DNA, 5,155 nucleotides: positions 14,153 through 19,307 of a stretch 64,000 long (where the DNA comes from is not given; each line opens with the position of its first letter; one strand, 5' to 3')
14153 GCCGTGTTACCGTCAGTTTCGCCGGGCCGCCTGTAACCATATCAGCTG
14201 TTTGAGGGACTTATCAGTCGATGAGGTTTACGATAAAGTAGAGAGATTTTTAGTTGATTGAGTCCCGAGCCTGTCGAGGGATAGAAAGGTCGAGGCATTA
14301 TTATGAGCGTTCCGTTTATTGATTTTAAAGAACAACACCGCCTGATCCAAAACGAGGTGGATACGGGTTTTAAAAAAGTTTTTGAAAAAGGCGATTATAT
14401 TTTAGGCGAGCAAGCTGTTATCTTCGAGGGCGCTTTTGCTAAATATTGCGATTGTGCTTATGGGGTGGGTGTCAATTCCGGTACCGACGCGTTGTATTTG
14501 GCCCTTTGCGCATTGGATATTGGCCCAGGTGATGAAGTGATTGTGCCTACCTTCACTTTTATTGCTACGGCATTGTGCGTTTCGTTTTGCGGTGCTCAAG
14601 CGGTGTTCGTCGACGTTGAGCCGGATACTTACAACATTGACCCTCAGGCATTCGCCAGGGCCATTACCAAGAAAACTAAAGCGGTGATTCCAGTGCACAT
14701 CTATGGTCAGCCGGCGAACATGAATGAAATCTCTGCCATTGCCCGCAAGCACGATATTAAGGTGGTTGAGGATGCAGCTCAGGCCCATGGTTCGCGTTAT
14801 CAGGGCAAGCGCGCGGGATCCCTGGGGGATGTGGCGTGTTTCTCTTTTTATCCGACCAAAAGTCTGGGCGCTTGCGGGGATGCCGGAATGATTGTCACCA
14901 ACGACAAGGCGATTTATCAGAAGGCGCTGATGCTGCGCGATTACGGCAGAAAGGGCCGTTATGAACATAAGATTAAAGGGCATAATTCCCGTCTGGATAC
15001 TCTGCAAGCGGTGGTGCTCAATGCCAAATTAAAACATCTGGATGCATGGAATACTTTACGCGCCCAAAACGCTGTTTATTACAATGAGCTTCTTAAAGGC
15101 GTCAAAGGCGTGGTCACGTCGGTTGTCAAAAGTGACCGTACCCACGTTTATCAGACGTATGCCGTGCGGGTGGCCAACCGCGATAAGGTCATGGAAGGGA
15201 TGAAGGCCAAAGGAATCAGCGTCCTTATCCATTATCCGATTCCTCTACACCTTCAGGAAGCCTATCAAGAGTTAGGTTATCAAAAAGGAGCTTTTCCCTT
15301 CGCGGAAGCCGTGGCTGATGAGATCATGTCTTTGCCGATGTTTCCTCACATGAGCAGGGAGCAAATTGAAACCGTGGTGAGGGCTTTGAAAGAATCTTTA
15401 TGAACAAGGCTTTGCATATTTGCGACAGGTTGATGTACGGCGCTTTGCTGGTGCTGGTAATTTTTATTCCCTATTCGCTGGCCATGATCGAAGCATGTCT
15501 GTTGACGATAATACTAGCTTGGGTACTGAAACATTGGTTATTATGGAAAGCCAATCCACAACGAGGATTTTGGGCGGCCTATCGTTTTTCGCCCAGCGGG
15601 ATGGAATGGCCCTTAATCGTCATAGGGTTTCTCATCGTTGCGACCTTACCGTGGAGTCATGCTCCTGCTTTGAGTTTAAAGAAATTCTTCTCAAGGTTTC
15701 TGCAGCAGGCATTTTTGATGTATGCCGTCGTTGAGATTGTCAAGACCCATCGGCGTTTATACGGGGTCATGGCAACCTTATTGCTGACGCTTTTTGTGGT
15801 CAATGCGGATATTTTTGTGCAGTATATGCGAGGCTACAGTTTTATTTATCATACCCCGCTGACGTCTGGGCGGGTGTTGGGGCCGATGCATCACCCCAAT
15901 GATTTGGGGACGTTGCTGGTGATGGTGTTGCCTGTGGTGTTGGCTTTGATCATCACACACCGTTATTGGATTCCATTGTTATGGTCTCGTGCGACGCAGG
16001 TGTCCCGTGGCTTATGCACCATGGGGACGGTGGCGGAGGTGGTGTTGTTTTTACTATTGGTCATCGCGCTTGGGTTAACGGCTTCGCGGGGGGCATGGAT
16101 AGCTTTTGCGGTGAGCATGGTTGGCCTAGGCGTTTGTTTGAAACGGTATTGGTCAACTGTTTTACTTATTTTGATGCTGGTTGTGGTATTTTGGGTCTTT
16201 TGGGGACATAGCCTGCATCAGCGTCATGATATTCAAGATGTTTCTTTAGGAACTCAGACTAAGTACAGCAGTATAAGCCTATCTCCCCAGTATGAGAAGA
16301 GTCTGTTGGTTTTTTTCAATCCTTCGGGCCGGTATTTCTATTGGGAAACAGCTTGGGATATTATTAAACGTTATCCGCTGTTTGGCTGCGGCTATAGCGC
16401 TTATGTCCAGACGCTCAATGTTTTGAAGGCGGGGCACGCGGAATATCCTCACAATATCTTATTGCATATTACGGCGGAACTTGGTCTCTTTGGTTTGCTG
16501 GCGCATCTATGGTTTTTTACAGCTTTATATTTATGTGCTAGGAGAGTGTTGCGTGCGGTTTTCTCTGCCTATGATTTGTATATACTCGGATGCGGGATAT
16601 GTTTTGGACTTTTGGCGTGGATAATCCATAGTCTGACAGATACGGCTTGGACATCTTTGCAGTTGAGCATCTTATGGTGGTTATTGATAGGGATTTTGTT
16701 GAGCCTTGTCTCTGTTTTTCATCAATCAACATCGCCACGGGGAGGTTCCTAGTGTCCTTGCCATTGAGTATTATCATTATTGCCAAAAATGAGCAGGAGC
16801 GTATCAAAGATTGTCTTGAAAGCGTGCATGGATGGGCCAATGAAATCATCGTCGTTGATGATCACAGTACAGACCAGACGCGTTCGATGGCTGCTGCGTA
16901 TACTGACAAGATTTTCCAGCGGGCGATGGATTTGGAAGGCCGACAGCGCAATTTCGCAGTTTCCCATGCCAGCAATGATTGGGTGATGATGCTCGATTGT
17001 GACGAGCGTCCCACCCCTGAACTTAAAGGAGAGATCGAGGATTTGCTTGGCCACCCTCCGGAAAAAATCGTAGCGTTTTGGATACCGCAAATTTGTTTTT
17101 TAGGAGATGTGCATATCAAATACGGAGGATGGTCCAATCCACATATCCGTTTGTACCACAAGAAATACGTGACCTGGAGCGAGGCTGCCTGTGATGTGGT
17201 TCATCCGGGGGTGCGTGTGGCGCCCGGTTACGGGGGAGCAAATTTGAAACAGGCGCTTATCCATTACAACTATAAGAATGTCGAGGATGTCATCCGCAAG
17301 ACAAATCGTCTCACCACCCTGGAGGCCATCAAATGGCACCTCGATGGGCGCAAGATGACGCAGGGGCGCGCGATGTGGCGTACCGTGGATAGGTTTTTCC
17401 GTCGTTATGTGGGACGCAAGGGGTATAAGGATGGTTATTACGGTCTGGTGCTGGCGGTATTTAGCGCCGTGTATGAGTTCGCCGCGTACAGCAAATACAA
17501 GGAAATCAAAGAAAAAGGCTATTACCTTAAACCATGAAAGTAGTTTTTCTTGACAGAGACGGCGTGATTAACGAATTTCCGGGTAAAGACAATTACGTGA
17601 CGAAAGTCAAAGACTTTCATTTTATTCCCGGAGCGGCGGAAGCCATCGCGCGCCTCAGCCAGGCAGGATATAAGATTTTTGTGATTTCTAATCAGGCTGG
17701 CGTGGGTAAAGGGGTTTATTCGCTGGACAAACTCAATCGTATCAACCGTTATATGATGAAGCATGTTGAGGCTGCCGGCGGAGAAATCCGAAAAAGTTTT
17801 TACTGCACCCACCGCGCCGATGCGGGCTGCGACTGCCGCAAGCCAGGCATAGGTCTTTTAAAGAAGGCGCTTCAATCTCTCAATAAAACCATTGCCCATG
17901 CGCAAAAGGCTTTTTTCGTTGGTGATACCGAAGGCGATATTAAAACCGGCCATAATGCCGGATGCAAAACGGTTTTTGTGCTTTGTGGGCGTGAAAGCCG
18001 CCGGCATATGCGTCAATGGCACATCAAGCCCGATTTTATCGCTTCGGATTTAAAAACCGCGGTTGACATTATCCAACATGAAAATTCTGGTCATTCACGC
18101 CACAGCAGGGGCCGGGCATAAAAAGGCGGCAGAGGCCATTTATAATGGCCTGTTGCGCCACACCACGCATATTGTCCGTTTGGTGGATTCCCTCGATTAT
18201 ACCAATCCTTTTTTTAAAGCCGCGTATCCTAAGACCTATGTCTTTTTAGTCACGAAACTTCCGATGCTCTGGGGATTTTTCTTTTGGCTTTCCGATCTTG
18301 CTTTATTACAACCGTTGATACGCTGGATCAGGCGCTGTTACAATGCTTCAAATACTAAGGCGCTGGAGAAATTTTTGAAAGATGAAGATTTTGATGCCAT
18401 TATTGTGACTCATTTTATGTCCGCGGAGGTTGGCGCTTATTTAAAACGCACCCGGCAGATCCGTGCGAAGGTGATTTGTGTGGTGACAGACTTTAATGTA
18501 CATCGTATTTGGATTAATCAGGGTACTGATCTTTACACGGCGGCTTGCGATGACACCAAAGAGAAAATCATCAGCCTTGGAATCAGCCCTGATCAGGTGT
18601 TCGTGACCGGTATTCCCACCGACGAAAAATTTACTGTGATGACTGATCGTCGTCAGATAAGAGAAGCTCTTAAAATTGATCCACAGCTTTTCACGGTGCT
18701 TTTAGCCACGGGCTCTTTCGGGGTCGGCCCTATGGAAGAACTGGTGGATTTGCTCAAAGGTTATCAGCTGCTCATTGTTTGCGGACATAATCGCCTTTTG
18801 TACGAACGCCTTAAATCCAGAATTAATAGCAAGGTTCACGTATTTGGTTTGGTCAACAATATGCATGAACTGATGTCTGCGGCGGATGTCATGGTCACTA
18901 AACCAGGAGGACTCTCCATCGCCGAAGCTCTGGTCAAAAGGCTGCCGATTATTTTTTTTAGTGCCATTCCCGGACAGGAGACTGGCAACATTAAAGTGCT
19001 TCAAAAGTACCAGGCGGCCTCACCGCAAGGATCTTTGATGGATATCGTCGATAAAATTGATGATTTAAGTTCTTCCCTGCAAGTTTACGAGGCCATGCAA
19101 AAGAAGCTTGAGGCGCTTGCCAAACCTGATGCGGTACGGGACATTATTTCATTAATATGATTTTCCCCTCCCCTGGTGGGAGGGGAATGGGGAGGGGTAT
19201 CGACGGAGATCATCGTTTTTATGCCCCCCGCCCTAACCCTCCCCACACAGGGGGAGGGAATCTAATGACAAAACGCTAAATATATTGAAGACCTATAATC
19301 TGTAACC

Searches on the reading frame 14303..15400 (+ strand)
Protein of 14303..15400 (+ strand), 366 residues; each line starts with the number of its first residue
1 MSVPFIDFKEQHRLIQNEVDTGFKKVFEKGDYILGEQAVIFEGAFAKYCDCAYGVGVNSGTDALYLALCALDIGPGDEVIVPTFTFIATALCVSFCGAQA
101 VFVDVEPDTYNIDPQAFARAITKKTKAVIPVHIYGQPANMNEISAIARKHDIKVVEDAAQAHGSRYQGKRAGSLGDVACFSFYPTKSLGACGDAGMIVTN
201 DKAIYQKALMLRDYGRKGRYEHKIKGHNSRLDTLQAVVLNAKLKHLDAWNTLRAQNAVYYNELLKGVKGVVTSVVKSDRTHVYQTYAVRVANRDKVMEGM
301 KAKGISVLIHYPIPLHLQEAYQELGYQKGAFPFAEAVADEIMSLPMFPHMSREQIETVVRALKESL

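Call 6: search_protein_families(library=pfam, proteins=[window:14303-15400:+], max_evalue=0.1)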
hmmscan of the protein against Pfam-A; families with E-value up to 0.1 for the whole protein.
window:14303-15400:+ (366 aa): 4 families
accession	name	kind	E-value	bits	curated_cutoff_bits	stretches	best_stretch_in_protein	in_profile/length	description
PF01041.23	DegT_DnrJ_EryC1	-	5.3e-123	411.2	19.8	1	16-362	4-359/360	DegT/DnrJ/EryC1/StrS aminotransferase family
PF00155.27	Aminotran_1_2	-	4.1e-07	29.9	19.7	1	55-165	69-193/361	Aminotransferase class I and II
PF01212.27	Beta_elim_lyase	-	1.6e-06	28.1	27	1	41-305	37-235/288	Beta-eliminating lyase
PF00266.25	Aminotran_5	-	7.4e-06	25.6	21.5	1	58-165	68-183/371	Aminotransferase class-V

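Call 39: search_protein_families(library=ncbifam, proteins=[window:14303-15400:+], max_evalue=0.00001)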
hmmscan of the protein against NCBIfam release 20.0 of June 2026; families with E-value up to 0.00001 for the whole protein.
window:14303-15400:+ (366 aa): 20 families
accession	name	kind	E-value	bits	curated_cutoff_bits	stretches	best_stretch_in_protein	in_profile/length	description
TIGR03588.1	PseC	equivalog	1.9e-77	260.7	423.5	1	34-365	28-379/380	UDP-4-amino-4,6-dideoxy-N-acetyl-beta-L-altrosamine transaminase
NF008687.0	PRK11706.1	equivalog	8.3e-73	245.3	375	1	47-364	42-372/375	dTDP-4-amino-4,6-dideoxygalactose transaminase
TIGR04181.1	NHT_00031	hypoth_equivalog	2.4e-63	214.2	420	1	12-345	13-357/359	LegC family aminotransferase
NF008658.2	PRK11658.1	equivalog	8.3e-63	212.3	631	1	21-364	18-375/379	UDP-4-amino-4-deoxy-L-arabinose aminotransferase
TIGR02379.1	ECA_wecE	subfamily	1.3e-60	205.2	434.85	1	46-364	41-373/376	dTDP-4-amino-4,6-dideoxy-D-glucose transaminase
TIGR04427.1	PLP_DesI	equivalog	1.1e-52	179.5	650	1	40-360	56-377/390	dTDP-4-dehydro-6-deoxyglucose aminotransferase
NF011936.0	PRK15407.1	equivalog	5.2e-43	147.4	423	1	34-217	63-253/440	lipopolysaccharide biosynthesis protein RfbH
NF041364.1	GntC_guanitoxin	equivalog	1e-10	41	415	1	57-158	65-174/356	guanitoxin biosynthesis PLP-dependent (S)-gamma-hydroxy-L-arginine cyclodehydratase GntC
NF006488.0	PRK08912.1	equivalog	6.1e-10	38.6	498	1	54-162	89-191/387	aminotransferase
NF005816.0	PRK07682.1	equivalog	9.3e-10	37.7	620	1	60-161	99-206/390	aminotransferase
NF006569.0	PRK09082.1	subfamily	2.3e-09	36.8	420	1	47-162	86-207/386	methionine aminotransferase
NF004770.0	PRK06108.1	subfamily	6.4e-09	35.1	422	1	57-178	102-230/396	pyridoxal phosphate-dependent aminotransferase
NF004621.0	PRK05957.1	equivalog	2.5e-08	33.1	498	1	59-159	96-201/389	pyridoxal phosphate-dependent aminotransferase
NF004975.0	PRK06348.1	equivalog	4e-08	32.7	549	1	59-158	97-202/384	pyridoxal phosphate-dependent aminotransferase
NF005817.0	PRK07683.1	equivalog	4.6e-08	32.2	575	1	60-157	98-200/387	aminotransferase A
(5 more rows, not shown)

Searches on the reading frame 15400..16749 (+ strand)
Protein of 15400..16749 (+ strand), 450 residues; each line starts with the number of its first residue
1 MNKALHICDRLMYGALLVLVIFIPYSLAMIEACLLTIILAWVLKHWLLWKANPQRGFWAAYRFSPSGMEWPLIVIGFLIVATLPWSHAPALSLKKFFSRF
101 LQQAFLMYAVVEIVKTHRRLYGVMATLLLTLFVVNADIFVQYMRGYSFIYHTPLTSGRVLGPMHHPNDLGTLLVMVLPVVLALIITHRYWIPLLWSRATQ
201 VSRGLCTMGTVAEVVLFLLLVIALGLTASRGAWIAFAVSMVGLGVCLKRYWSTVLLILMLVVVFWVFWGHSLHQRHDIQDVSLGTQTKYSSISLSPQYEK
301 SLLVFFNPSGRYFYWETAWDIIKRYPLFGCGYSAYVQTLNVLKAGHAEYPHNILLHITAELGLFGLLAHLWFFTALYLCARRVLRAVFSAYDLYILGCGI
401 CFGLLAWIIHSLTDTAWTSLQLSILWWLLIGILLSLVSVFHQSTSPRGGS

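Call 6: search_protein_families(library=pfam, proteins=[window:15400-16749:+], max_evalue=0.1)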
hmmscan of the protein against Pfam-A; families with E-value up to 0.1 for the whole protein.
window:15400-16749:+ (450 aa): 1 family
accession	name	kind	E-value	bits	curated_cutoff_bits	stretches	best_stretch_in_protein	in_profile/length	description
PF04932.20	Wzy_C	-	1e-21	77.8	31.7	1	216-369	2-148/149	O-Antigen ligase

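Call 72: search_protein_families(library=ncbifam, proteins=[window:15400-16749:+], max_evalue=1e-8)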
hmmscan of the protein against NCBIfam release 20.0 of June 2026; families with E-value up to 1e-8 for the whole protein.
window:15400-16749:+ (450 aa): 1 family
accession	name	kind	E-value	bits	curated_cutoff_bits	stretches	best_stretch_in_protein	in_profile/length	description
TIGR00947.1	2A73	equivalog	4.3e-09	35.9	366.4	0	14-435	22-421/425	IctB family putative bicarbonate transporter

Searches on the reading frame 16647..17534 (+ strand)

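Call 16: search_protein_families(library=pfam, proteins=[window:16647-17534:+], max_evalue=0.001)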
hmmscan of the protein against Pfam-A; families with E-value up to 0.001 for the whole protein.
window:16647-17534:+ (296 aa): 2 families
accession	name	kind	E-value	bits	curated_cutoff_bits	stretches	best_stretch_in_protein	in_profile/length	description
PF00535.33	Glycos_transf_2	-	1.8e-19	70.7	23.3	1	41-149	1-118/168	Glycosyl transferase family 2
PF13704.12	Glyco_tranf_2_4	-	3.2e-08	34.4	27.5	1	47-120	1-82/98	Glycosyl transferase family 2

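Call 39: search_protein_families(library=ncbifam, proteins=[window:16647-17534:+], max_evalue=0.00001)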
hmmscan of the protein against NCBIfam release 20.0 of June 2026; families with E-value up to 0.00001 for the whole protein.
window:16647-17534:+ (296 aa): 7 families
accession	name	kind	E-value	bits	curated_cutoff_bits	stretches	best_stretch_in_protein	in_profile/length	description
TIGR04283.1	glyco_like_mftF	equivalog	2e-15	57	182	1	40-144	1-107/221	TIGR04283 family arsenosugar biosynthesis glycosyltransferase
TIGR04195.1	S_glycosyl_SunS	equivalog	3.7e-10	39.2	350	1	43-120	62-142/421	SunS family peptide S-glycosyltransferase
TIGR04182.1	glyco_TIGR04182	equivalog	2.3e-07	30.5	325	1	41-124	3-87/293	S-layer glycoprotein N-glycosyltransferase AglJ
NF045692.1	OglycostaseCruG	equivalog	1.1e-06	27.9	600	1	40-126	43-144/386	2'-O-glycosyltransferase CruG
NF007482.0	PRK10073.1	equivalog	1.1e-06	27.9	423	1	40-121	8-97/334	glycosyltransferase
NF041875.1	EPS_EpsD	equivalog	5.2e-06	26.1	370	1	40-126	1-96/325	exopolysaccharide biosynthesis glycosyltransferase EpsD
NF047683.1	TeichurnBiosyTuaG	equivalog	5.8e-06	26.1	400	1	40-125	8-102/252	teichuronic acid biosynthesis protein TuaG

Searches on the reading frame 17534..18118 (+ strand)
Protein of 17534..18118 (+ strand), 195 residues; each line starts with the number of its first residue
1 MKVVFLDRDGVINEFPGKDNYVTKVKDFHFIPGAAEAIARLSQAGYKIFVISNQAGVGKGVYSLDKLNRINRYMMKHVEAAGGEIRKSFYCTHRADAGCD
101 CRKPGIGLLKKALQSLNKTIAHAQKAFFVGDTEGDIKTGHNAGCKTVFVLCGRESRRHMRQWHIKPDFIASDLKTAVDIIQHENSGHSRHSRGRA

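Call 16: search_protein_families(library=pfam, proteins=[window:17534-18118:+], max_evalue=0.001)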
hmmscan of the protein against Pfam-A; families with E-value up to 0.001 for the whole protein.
window:17534-18118:+ (195 aa): 5 families
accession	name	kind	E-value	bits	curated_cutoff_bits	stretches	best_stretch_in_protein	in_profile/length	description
PF13242.12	Hydrolase_like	-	2.2e-15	56.8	22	1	101-176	2-75/75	HAD-hyrolase-like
PF08645.17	PNK3P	-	6.5e-13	49.2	22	1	2-177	1-148/161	Polynucleotide kinase 3 phosphatase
PF13419.12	HAD_2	-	2.1e-10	41.4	23.8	1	102-149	134-178/178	Haloacid dehalogenase-like hydrolase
PF00702.32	Hydrolase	-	7.9e-06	26.8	26.4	1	31-143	100-191/191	haloacid dehalogenase-like hydrolase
PF13344.12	Hydrolase_6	-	1.4e-05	25.5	27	1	4-57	1-42/101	Haloacid dehalogenase-like hydrolase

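Call 39: search_protein_families(library=ncbifam, proteins=[window:17534-18118:+], max_evalue=0.00001)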
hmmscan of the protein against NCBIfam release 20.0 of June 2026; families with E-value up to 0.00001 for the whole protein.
window:17534-18118:+ (195 aa): 15 families
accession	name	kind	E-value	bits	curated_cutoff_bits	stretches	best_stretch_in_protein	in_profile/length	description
NF006506.0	PRK08942.1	equivalog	1.7e-47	161.3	178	1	1-183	3-180/182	D-glycero-beta-D-manno-heptose 1,7-bisphosphate 7-phosphatase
TIGR01656.1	Histidinol-ppas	subfamily_domain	5.7e-41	139.9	84.15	1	2-149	1-144/149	histidinol-phosphate phosphatase domain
TIGR01662.1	HAD-SF-IIIA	subfamily_domain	7.7e-29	100.6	44.6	1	2-149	1-138/141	HAD-IIIA family hydrolase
NF050049.1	HBPPhtaseGmhB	domain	8.6e-29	100.5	250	1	2-151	4-145/171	D-glycero-alpha-D-manno-heptose-1,7-bisphosphate 7-phosphatase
TIGR00213.1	GmhB_yaeD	subfamily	6.9e-28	97.5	149.6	1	2-150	2-150/176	D-glycero-beta-D-manno-heptose 1,7-bisphosphate 7-phosphatase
NF003937.0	PRK05446.1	equivalog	1.9e-26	92.9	443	1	2-163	4-156/355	bifunctional histidinol-phosphatase/imidazoleglycerol-phosphate dehydratase HisB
TIGR01261.1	hisB_Nterm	equivalog_domain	7.4e-25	87.3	140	1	2-146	2-143/161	histidinol-phosphatase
NF005264.0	PRK06769.1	equivalog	2.3e-23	82.9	217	1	2-182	5-173/175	HAD-IIIA family hydrolase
NF009804.0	PRK13288.1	equivalog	9.5e-10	38.3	218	1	101-184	136-214/215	pyrophosphatase PpaX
NF009695.0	PRK13222.1-2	equivalog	6.3e-09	35.6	225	1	120-182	164-224/226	phosphoglycolate phosphatase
TIGR01664.1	DNA-3'-Pase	equivalog_domain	4.5e-08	33.2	107.65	1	2-142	14-145/167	DNA 3'-phosphatase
TIGR01460.1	HAD-SF-IIA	subfamily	4.5e-08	33.2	100.15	0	103-152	197-246/246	HAD-IIA family hydrolase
TIGR02253.1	CTE7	subfamily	2.2e-06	27.6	169.75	0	99-173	146-217/221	TIGR02253 family HAD-type hydrolase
TIGR01452.1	PGP_euk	subfamily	2.2e-06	27.3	201.95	0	123-169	219-272/279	phosphoglycolate/pyridoxal phosphate family phosphatase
NF007762.0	PRK10444.1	equivalog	6.2e-06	25.9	368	0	115-172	185-243/250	HAD-IIA family hydrolase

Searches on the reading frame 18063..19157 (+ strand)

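Call 16: search_protein_families(library=pfam, proteins=[window:18063-19157:+], max_evalue=0.001)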
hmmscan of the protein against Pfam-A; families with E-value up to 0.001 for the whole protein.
window:18063-19157:+ (365 aa): 4 families
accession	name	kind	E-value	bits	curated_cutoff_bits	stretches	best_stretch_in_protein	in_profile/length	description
PF06925.17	MGDG_synth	-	1.1e-25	91.1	25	1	19-185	1-168/169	Monogalactosyldiacylglycerol (MGDG) synthase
PF04101.22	Glyco_tran_28_C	-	1.1e-07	32.4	22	1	234-300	31-98/166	Glycosyltransferase family 28 C-terminal domain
PF02350.25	Epimerase_2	-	1.2e-06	28.1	30.6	1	146-364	114-345/347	UDP-N-acetylglucosamine 2-epimerase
PF13692.12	Glyco_trans_1_4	-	6.5e-05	23.7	27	1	234-306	34-113/142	Glycosyl transferases group 1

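Call 72: search_protein_families(library=ncbifam, proteins=[window:18063-19157:+], max_evalue=1e-8)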
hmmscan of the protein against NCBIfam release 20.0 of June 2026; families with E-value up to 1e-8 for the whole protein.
window:18063-19157:+ (365 aa): 3 families
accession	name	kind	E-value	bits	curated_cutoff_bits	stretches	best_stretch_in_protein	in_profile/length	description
NF010135.0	PRK13609.1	equivalog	1.1e-57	195.8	500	1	4-363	3-363/388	diglucosyl diacylglycerol synthase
NF010134.0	PRK13608.1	equivalog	5.8e-45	154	557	1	4-361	4-361/391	diglucosyl diacylglycerol synthase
TIGR01133.1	murG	equivalog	6.5e-11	41.8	250.25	1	176-365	153-353/353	undecaprenyldiphospho-muramoylpentapeptide beta-N-acetylglucosaminyltransferase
